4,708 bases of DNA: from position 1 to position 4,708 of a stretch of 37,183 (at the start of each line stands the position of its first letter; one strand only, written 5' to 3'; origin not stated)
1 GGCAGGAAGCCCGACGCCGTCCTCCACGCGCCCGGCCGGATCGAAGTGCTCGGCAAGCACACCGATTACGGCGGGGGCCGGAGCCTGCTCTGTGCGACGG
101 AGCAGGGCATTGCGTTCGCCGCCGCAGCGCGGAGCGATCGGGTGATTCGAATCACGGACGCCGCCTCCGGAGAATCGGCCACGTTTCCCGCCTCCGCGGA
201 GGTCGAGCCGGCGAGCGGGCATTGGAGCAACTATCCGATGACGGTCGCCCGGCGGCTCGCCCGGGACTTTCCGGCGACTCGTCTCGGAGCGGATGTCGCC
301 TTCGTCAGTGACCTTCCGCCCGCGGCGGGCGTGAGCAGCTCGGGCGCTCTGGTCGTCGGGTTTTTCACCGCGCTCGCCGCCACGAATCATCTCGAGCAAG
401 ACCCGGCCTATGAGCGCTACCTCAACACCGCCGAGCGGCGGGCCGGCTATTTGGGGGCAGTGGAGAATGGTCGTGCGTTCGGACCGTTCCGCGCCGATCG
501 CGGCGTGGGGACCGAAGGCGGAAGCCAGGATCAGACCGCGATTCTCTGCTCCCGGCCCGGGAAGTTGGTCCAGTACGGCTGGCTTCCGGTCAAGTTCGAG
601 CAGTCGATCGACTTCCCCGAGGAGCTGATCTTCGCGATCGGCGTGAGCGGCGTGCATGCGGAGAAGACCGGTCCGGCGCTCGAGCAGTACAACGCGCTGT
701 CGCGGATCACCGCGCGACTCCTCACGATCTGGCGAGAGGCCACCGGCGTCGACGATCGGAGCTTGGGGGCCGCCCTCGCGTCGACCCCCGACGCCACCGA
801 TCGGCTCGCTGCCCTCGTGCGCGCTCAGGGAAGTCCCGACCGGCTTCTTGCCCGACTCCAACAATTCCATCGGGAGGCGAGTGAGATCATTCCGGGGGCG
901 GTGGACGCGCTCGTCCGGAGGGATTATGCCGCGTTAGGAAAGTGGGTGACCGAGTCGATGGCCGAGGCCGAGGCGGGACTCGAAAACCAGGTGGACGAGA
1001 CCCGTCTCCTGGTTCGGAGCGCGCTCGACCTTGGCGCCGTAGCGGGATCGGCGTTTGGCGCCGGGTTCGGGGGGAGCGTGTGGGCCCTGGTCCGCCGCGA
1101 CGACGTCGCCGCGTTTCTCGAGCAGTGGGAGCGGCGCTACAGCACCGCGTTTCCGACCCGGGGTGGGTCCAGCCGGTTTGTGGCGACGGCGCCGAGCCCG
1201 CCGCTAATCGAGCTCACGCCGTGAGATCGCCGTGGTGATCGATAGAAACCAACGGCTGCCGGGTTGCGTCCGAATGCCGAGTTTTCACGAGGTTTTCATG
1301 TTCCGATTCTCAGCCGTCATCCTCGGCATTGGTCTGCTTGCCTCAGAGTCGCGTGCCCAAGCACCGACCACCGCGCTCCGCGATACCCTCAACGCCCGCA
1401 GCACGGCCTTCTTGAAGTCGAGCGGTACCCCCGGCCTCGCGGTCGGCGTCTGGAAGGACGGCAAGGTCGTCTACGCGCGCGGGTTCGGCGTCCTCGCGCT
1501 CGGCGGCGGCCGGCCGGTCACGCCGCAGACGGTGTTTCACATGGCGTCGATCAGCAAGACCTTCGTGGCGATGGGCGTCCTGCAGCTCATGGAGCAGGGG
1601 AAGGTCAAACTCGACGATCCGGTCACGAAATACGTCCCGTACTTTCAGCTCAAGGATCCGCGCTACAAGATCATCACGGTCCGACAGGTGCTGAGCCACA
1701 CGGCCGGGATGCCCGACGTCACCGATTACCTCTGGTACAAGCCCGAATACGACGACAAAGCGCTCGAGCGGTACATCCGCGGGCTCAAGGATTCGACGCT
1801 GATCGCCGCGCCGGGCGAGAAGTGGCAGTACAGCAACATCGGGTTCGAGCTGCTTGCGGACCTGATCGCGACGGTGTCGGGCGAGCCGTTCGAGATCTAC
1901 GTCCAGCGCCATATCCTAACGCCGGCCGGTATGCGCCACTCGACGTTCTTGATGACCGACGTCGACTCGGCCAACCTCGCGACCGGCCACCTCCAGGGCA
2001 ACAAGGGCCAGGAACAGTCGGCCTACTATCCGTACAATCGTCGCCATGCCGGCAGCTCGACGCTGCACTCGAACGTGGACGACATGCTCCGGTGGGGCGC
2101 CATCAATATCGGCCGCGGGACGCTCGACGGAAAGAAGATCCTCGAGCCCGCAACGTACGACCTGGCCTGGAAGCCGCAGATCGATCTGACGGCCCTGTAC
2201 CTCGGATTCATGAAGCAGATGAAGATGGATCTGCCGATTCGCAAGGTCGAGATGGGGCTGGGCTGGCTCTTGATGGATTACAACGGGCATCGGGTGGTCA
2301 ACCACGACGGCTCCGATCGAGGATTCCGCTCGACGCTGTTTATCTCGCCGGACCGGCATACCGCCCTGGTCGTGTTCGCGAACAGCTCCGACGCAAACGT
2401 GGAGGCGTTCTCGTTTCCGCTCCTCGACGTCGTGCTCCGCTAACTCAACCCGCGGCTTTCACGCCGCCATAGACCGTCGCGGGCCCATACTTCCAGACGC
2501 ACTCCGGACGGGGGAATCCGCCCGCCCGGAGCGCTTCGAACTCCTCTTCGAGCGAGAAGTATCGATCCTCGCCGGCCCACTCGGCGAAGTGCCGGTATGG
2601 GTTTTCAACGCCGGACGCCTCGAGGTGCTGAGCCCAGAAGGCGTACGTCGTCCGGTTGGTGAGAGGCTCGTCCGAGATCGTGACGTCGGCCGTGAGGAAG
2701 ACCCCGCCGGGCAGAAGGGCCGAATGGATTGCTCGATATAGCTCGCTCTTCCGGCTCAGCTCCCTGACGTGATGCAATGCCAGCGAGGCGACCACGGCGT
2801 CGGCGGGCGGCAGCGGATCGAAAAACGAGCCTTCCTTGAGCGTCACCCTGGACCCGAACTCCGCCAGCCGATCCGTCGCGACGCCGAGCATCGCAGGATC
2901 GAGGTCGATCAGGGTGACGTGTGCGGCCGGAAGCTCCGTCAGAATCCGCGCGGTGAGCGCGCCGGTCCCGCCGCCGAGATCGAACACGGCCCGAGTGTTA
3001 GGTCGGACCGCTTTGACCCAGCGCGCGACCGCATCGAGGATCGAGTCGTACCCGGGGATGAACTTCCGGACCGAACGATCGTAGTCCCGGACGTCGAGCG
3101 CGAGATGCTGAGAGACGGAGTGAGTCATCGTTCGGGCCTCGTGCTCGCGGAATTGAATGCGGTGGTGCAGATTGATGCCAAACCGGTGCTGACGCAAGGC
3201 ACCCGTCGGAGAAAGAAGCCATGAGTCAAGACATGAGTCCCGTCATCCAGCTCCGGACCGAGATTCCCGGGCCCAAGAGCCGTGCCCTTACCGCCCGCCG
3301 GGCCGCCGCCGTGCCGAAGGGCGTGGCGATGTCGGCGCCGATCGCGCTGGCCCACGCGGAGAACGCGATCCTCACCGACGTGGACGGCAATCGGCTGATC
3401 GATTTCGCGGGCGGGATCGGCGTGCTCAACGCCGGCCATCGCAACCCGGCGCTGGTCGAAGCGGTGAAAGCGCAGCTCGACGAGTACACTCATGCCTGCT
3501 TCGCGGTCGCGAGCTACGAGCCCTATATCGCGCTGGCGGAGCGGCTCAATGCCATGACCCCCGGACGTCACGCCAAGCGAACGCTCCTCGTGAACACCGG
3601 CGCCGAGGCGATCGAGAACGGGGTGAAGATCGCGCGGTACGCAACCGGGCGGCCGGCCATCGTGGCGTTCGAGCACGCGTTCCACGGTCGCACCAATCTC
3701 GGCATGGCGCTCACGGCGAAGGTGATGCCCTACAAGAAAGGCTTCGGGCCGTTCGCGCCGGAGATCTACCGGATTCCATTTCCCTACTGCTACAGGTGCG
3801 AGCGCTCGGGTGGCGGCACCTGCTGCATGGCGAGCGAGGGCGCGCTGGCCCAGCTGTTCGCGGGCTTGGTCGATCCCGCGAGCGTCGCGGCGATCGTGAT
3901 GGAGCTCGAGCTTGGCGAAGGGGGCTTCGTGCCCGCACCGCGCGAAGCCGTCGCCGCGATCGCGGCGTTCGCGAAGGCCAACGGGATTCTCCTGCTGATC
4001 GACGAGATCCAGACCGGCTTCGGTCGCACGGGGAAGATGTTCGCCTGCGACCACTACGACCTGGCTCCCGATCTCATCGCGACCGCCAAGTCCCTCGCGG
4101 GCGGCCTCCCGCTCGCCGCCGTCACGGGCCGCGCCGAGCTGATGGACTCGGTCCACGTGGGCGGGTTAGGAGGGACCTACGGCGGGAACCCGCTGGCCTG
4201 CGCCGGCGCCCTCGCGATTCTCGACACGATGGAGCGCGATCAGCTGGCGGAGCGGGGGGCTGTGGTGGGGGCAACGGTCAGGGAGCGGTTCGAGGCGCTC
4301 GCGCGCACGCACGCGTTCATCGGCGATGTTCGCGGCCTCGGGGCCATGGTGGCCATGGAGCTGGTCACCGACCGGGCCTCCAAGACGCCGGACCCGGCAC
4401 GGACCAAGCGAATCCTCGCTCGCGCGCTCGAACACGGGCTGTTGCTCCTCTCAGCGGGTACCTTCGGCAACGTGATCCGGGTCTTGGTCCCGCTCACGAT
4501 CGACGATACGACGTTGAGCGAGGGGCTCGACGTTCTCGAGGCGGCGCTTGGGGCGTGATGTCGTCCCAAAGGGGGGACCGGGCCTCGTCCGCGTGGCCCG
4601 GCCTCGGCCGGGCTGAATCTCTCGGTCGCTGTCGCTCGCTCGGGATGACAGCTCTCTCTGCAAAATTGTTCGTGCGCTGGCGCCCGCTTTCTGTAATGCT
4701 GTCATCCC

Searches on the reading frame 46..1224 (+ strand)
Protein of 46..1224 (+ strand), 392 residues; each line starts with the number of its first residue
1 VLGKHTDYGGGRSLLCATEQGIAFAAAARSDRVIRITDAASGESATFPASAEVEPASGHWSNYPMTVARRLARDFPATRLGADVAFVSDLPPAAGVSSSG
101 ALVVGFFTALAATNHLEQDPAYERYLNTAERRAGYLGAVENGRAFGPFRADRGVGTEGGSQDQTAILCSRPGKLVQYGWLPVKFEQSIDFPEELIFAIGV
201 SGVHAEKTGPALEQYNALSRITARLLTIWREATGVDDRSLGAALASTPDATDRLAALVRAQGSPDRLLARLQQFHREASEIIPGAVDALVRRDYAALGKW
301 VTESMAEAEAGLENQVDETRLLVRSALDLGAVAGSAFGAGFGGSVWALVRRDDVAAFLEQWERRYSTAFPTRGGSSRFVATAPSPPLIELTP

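Call 6: search_protein_families(library=pfam, proteins=[window:46-1224:+], max_evalue=0.001)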
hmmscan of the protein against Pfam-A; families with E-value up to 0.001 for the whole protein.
window:46-1224:+ (392 aa): 3 families
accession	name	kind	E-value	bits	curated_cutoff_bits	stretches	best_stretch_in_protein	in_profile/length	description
PF08544.19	GHMP_kinases_C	-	2.3e-08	34.8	21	1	286-366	2-84/85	GHMP kinases C terminal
PF00288.32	GHMP_kinases_N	-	6.1e-07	30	22.3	1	62-131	1-68/87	GHMP kinases N terminal domain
PF10509.15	GalKase_gal_bdg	-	0.00034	20.6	23.1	1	2-27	23-48/49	Galactokinase galactose-binding signature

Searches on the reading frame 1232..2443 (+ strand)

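Call 6: search_protein_families(library=pfam, proteins=[window:1232-2443:+], max_evalue=0.001)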
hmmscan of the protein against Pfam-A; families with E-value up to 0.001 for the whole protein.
window:1232-2443:+ (403 aa): 2 families
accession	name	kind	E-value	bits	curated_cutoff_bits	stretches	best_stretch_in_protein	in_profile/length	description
PF00144.29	Beta-lactamase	-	3.3e-75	253.7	27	1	58-391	6-316/329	Beta-lactamase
PF13354.11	Beta-lactamase2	-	0.0003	20.6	22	1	96-132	15-51/214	Beta-lactamase enzyme family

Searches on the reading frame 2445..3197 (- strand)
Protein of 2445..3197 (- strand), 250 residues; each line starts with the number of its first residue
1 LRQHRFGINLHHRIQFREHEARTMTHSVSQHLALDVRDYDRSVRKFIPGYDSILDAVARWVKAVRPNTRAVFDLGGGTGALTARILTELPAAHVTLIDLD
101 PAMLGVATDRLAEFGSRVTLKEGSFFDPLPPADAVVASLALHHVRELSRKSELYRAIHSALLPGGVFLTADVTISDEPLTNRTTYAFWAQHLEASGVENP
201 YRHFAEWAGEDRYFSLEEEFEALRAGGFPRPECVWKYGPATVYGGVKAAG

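Call 7: search_protein_families(library=pfam, proteins=[window:2445-3197:-], max_evalue=0.001)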
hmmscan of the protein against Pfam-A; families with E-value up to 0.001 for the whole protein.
window:2445-3197:- (250 aa): 9 families
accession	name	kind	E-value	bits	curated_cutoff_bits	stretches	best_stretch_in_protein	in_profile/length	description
PF08242.18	Methyltransf_12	-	2.9e-16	60.4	30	1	73-167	2-98/98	Methyltransferase domain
PF00891.24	Methyltransf_2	-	5.2e-15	55.8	22.3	1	69-204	64-200/210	O-methyltransferase domain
PF13649.12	Methyltransf_25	-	1.3e-13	51.9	27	1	71-165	1-97/97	Methyltransferase domain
PF13847.12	Methyltransf_31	-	1.9e-11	44.3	27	1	70-176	6-116/145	Methyltransferase domain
PF08241.18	Methyltransf_11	-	5.8e-11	43.3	21.2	1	73-168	2-94/95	Methyltransferase domain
PF13489.12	Methyltransf_23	-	6.5e-08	32.9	27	1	58-203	14-136/164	Methyltransferase domain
PF05175.20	MTS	-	6.9e-05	23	23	1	67-136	31-103/170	Methyltransferase small domain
PF01209.24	Ubie_methyltran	-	8.5e-05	22.4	20.1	1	68-191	48-172/233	ubiE/COQ5 methyltransferase family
PF01795.25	Methyltransf_5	-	0.00021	21.3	27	1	62-125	14-78/309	MraW methylase family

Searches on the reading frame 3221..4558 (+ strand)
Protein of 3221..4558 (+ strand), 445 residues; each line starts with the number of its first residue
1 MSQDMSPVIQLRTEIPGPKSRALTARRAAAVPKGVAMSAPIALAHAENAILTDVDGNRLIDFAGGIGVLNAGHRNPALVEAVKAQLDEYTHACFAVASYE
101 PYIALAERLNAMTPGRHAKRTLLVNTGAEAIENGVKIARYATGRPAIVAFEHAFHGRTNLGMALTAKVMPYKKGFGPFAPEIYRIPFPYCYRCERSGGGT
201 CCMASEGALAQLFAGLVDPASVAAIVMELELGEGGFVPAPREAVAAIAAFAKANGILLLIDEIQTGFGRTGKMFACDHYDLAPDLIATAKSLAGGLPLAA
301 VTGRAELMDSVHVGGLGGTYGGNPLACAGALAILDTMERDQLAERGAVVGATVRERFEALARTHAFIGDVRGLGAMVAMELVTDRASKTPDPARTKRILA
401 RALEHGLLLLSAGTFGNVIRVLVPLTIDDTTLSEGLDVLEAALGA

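Call 6: search_protein_families(library=pfam, proteins=[window:3221-4558:+], max_evalue=0.001)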
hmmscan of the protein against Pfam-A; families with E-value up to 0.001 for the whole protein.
window:3221-4558:+ (445 aa): 1 family
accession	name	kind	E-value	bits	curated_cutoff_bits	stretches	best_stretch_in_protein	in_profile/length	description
PF00202.27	Aminotran_3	-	1.9e-119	399.4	30.5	1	40-443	10-403/403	Aminotransferase class-III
